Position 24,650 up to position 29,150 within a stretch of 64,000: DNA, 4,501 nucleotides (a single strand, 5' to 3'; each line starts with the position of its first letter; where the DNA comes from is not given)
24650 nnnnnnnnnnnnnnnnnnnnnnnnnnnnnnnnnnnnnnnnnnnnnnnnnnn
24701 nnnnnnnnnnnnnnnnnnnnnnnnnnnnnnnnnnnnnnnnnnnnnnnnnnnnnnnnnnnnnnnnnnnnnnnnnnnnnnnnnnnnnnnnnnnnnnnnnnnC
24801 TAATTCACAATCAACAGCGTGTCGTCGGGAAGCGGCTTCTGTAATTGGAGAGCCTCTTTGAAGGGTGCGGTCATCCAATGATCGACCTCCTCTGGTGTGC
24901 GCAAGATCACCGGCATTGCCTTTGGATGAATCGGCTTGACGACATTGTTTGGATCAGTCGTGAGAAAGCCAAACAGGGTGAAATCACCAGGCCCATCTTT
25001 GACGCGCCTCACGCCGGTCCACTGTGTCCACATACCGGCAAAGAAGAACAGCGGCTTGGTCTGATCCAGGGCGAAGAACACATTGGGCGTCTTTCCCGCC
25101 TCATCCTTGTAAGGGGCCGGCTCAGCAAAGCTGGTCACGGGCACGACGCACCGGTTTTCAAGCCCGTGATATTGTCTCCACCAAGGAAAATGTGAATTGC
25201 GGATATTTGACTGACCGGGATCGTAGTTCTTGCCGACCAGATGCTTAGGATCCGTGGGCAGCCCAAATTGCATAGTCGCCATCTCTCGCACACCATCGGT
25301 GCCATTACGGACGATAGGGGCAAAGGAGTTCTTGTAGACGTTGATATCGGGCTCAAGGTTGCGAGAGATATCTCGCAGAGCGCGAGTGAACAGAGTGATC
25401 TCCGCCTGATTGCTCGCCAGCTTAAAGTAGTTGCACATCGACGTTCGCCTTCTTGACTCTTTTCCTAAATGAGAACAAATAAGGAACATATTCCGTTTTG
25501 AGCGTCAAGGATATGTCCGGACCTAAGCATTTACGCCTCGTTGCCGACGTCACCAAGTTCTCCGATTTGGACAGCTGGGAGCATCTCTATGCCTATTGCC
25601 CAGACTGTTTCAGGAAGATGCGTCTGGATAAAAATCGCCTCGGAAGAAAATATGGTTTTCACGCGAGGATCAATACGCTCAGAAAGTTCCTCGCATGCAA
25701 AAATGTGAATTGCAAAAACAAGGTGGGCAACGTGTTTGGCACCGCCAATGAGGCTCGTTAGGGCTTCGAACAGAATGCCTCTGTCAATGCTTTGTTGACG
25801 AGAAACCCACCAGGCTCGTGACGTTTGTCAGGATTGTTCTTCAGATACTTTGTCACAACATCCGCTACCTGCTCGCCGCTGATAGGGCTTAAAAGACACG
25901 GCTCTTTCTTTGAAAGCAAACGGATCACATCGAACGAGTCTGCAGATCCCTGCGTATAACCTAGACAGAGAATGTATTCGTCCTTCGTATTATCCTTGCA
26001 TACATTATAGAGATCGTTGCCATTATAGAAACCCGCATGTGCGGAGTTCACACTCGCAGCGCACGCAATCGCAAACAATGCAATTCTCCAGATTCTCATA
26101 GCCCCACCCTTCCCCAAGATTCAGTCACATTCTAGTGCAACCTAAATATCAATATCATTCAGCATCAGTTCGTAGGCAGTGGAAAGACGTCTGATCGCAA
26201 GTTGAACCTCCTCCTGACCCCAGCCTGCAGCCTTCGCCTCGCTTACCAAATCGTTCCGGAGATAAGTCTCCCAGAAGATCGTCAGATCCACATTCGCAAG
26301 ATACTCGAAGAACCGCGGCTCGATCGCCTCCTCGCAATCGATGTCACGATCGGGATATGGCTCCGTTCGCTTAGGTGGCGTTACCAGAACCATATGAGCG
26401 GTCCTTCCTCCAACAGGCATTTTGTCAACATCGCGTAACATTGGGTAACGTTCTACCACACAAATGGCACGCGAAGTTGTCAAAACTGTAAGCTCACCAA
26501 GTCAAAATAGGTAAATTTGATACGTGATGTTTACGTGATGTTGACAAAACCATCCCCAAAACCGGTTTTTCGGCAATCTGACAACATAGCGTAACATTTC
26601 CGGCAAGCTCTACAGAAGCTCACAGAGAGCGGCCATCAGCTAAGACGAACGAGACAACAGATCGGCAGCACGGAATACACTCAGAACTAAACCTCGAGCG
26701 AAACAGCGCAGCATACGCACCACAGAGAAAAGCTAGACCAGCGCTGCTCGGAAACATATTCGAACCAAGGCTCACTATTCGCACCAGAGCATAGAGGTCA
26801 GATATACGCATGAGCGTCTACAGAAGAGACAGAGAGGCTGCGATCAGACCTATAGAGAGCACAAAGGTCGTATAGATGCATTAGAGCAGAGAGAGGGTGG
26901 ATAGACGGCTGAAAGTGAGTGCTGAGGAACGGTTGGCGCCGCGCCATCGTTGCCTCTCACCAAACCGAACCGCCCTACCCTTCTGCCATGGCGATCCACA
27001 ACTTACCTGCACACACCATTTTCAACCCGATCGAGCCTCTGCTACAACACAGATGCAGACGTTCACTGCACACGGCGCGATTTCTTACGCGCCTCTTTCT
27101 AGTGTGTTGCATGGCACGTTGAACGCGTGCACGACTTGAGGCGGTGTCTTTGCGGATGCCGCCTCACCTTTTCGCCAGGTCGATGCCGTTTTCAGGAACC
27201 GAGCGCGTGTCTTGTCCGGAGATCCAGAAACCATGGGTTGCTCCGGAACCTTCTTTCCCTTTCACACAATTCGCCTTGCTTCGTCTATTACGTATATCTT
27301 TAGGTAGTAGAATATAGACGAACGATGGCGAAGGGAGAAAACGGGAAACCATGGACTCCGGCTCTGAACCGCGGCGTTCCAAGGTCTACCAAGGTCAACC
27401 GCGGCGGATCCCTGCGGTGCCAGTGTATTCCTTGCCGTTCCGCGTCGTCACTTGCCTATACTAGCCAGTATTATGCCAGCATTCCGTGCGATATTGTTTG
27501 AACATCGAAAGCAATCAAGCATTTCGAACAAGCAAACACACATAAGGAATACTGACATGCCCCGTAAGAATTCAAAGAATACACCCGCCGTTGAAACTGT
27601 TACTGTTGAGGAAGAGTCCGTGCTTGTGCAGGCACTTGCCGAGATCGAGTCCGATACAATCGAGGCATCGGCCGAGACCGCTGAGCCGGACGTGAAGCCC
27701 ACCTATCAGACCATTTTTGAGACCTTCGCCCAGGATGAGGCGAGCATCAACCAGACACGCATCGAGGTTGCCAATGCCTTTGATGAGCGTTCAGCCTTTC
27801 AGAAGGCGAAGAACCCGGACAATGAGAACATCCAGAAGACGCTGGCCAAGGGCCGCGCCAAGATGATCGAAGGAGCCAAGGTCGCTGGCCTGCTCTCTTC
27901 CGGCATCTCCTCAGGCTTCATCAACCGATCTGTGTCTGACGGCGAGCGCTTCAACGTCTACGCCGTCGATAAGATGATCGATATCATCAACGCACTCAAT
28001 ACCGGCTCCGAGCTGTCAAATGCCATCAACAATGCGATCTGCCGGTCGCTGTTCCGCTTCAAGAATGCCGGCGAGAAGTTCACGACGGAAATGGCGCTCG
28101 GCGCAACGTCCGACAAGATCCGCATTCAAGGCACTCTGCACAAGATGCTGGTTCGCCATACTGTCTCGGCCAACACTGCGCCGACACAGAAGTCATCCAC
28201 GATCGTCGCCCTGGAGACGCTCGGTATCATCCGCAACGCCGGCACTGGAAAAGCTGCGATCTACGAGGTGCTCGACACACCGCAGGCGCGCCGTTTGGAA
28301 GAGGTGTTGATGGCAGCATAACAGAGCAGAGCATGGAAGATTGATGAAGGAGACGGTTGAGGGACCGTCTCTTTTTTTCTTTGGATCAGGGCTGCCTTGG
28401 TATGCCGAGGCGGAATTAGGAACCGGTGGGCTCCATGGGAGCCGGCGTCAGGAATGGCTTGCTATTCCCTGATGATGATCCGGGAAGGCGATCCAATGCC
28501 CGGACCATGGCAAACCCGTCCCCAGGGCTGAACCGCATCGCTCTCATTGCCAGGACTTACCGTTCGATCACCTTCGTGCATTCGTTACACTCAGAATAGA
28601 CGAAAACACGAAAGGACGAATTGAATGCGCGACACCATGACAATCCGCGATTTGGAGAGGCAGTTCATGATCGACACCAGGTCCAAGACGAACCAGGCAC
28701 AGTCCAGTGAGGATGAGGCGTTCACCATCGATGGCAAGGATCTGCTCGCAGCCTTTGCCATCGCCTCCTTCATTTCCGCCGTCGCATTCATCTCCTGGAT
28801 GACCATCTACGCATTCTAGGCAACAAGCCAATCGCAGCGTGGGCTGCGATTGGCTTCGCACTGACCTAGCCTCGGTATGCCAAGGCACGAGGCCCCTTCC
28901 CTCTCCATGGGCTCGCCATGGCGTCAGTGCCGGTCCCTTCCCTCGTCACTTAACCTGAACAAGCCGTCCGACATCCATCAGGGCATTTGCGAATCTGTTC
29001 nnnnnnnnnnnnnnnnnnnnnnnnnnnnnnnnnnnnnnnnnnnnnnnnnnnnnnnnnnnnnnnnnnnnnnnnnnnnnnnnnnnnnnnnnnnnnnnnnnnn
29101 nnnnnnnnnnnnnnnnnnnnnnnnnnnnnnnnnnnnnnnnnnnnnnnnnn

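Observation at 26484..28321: About 1 kb ORF-free repeat region next to a winged-helix protein: candidate replication origin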

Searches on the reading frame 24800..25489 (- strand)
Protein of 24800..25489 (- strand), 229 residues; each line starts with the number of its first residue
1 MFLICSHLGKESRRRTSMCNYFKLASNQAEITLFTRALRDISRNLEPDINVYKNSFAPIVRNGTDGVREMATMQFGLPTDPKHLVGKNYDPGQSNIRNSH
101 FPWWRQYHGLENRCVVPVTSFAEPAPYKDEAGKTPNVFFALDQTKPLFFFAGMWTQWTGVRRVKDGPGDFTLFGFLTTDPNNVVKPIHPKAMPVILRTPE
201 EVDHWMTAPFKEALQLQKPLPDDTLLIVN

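Call 10: search_protein_families(library=pfam, proteins=[window:24800-25489:-], max_evalue=0.01)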
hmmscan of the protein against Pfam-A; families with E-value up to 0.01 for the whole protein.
window:24800-25489:- (229 aa): 1 family
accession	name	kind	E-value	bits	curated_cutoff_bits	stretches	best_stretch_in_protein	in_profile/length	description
PF02586.19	SRAP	-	1.5e-21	77.4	27.1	1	18-225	1-202/214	SOS response associated peptidase (SRAP)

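Call 11: search_protein_families(library=phrogs, proteins=[window:24800-25489:-], max_evalue=0.01)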
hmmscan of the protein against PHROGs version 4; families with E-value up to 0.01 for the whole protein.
window:24800-25489:- (229 aa): 1 family
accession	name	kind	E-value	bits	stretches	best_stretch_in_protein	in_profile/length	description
phrog_1599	-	unknown function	1.2e-34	120.7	1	18-224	1-201/225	-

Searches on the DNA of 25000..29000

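Call 86: search_with_rna_model(model_id=R2, source=window, start=25000, end=29000, filters=off, max_evalue=10, show_alignments=2)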
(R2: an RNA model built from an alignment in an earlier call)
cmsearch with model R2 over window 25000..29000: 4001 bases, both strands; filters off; matches with E-value up to 10: 17.
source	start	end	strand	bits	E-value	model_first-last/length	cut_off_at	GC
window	27045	27173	+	9.8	0.0079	1-149/149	no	0.56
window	25355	25465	+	5.4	0.19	1-149/149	no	0.51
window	28823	28855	+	3.7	0.63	106-139/149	no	0.61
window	28826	28856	-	3.7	0.63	108-139/149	no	0.61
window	27938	27967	-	3.5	0.74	110-138/149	no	0.67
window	28339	28385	+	2.6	1.4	1-149/149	no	0.45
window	27309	27386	-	2.3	1.7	1-149/149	no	0.55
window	26502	26517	-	1.8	2.5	1-149/149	no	0.19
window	27072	27093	-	1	4.2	34-56/149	no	0.64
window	27938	27967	+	0.9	4.6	110-138/149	no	0.67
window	26775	26794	-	0.6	5.8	77-96/149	no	0.5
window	28733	28759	+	0.5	6.2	109-139/149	no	0.63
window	27572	27705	-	0.3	6.8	1-149/149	no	0.56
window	25039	25171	-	-0.1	9.1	1-149/149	no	0.58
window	27840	27857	+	-0.1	9.3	114-134/149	no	0.83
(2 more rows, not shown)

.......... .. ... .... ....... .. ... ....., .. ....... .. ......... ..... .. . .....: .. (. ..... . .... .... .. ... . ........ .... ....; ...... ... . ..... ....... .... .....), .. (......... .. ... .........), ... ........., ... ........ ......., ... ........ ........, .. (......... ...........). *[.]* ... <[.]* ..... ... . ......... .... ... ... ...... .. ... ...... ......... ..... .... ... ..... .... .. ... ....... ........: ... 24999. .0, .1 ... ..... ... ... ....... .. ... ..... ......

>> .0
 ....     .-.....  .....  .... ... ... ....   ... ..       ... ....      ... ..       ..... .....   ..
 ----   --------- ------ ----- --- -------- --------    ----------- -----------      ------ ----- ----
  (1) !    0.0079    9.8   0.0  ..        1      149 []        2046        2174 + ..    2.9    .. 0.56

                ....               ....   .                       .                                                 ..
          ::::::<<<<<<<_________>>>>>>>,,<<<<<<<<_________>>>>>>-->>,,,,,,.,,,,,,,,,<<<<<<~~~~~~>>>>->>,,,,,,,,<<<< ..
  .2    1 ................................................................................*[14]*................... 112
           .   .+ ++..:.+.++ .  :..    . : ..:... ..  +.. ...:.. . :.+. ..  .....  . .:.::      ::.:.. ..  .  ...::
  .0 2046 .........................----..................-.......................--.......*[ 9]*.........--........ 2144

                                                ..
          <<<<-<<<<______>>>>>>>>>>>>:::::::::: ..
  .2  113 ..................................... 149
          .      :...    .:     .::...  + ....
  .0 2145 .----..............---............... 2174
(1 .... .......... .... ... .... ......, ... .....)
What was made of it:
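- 27054..27130 (+): Structured 3' domain. P1 is 27054-58/27066-70 (loop ACGUUCA). P2 is 27074-79/27088-93. The single-stranded joiner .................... is 27094-27113. P3 is 27114-18/27126-30 (loop UUGAACG). The P1 and P3 loops are complementary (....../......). Model R2 aligns 27045-27173 full length, the best hit in 4 kb at E 0.008 (call 86).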

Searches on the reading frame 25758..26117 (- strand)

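Call 10: search_protein_families(library=pfam, proteins=[window:25758-26117:-], max_evalue=0.01)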
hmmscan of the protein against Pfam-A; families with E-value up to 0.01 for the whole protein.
window:25758-26117:- (119 aa): 1 family
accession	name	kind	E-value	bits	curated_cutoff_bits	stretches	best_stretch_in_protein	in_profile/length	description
PF18602.6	Rap1a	-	1.5e-14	54.7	27.7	1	32-115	1-88/90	Rap1a immunity proteins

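Call 11: search_protein_families(library=phrogs, proteins=[window:25758-26117:-], max_evalue=0.01)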
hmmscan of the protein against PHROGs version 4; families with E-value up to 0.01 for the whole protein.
window:25758-26117:- (119 aa): 1 family
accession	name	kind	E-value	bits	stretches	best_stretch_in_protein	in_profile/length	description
phrog_3870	-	unknown function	2.8e-17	63.9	1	12-117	5-110/115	-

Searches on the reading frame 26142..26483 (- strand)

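Call 10: search_protein_families(library=pfam, proteins=[window:26142-26483:-], max_evalue=0.01)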
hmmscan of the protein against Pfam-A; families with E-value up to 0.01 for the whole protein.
window:26142-26483:- (113 aa): 0 families

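Call 11: search_protein_families(library=phrogs, proteins=[window:26142-26483:-], max_evalue=0.01)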
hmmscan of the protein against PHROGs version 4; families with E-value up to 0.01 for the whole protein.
window:26142-26483:- (113 aa): 2 families
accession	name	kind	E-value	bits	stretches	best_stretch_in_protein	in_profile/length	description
phrog_37486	-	unknown function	2.4e-07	31.9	1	33-60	13-40/94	-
phrog_37258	-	unknown function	2.6e-05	25.3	1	36-63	3-30/64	-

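Call 111: search_protein_families(library=pfam, proteins=[window:26142-26483:-], max_evalue=0.1)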
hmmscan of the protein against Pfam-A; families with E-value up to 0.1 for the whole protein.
window:26142-26483:- (113 aa): 0 families
